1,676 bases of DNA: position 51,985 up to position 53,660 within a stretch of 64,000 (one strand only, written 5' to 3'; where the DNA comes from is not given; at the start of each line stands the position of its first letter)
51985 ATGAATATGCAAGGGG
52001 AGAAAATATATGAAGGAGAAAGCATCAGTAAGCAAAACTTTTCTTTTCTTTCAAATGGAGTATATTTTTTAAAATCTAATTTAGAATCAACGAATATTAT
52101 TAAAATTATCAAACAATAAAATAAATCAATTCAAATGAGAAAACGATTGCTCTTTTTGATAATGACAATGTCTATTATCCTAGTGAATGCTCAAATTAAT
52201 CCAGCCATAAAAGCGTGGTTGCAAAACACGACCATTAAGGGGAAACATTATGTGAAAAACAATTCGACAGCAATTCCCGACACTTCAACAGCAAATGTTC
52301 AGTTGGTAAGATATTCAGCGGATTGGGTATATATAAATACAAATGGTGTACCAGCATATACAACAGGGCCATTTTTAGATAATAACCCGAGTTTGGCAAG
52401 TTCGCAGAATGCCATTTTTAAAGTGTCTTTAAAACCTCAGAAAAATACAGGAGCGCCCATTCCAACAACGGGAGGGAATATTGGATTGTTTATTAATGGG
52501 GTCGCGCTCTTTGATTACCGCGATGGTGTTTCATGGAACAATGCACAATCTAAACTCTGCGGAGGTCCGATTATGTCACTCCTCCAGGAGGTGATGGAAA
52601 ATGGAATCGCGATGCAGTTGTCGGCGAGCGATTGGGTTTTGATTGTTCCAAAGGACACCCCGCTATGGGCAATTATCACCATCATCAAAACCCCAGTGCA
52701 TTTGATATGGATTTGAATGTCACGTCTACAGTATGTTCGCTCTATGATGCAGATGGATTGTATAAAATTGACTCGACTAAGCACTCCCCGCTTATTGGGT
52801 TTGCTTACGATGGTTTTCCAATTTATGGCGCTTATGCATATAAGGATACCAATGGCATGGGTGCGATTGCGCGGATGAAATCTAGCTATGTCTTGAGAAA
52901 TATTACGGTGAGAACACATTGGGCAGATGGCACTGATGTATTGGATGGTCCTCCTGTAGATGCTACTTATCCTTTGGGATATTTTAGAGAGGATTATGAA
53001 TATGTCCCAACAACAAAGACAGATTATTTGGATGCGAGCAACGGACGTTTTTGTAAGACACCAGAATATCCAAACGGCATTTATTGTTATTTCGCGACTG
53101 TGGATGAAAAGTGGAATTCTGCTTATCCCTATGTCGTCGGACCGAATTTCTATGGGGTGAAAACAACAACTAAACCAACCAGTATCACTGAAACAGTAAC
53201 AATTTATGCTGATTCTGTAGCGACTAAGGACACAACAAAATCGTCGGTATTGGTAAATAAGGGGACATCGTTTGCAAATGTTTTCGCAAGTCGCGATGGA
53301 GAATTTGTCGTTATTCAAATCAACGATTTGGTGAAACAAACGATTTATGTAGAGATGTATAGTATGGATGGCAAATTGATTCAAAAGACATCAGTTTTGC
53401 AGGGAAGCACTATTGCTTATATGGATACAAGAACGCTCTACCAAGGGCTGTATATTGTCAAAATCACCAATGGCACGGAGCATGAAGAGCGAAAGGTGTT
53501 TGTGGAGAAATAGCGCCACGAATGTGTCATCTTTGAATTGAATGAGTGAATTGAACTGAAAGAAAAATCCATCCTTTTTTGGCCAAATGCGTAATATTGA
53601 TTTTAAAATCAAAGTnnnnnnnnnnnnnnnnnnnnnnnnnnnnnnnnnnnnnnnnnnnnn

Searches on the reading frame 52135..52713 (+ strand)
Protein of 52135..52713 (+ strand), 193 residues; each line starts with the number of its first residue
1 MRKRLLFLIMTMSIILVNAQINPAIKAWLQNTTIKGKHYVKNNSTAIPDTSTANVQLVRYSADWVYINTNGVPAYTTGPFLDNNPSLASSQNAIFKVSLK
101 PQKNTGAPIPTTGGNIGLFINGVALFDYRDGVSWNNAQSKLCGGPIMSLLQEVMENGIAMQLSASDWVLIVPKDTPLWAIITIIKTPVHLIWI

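Call 23: search_protein_families(library=pfam, proteins=[window:52135-52713:+], max_evalue=0.001)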
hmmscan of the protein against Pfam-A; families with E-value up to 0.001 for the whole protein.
window:52135-52713:+ (193 aa): 1 family
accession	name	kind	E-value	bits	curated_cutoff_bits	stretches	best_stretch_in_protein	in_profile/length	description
PF14240.11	YHYH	-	9.3e-05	22.9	25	1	95-139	2-45/193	YHYH protein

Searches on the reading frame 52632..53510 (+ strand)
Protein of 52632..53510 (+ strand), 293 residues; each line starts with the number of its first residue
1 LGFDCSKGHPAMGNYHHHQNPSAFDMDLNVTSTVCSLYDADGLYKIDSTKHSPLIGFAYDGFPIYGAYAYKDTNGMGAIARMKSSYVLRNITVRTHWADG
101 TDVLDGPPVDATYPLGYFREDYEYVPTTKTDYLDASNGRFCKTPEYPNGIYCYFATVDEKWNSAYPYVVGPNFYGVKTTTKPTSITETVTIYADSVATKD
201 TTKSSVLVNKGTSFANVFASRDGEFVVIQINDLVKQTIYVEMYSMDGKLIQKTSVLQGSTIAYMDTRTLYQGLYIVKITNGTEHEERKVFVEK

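Call 23: search_protein_families(library=pfam, proteins=[window:52632-53510:+], max_evalue=0.001)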
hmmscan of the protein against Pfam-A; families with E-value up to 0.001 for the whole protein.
window:52632-53510:+ (293 aa): 2 families
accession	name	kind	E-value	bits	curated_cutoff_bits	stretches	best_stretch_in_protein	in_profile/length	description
PF14240.11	YHYH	-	2e-41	142.5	25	1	1-161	59-186/193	YHYH protein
PF18962.6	Por_Secre_tail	-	6.8e-08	33.1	27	1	227-291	11-75/75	Secretion system C-terminal sorting domain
